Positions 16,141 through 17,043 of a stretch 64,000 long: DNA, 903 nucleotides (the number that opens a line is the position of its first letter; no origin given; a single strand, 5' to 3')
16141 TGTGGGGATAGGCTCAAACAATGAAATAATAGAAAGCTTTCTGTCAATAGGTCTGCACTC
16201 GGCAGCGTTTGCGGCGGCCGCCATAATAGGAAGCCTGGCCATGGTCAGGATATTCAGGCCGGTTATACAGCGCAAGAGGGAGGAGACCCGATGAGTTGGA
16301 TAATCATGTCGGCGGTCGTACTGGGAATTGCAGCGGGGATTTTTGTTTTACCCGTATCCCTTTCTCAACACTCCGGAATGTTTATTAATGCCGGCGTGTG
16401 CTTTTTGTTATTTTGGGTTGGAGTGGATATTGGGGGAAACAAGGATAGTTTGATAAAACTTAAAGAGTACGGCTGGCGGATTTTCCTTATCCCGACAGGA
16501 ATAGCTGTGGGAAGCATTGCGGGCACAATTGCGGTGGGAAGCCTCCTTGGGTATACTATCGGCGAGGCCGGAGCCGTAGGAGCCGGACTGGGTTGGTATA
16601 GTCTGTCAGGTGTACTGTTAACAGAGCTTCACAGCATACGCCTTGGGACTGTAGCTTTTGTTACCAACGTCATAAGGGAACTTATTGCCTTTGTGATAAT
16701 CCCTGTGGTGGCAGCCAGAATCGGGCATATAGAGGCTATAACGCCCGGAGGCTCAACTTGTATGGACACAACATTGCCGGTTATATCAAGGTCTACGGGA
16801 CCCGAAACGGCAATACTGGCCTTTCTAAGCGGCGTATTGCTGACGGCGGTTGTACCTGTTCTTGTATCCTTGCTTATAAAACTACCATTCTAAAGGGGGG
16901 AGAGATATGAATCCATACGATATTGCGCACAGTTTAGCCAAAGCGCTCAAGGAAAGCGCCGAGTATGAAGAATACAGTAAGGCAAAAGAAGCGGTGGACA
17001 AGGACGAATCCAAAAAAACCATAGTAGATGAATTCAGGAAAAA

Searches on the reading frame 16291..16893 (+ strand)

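Call 25: search_protein_families(library=pfam, proteins=[window:16291-16893:+], max_evalue=0.00001)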
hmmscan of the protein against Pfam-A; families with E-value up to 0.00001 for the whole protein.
window:16291-16893:+ (200 aa): 1 family
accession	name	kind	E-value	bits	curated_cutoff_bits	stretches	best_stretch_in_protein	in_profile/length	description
PF03956.18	Lys_export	-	2.8e-58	197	23.8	1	7-195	2-189/190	Lysine exporter LysO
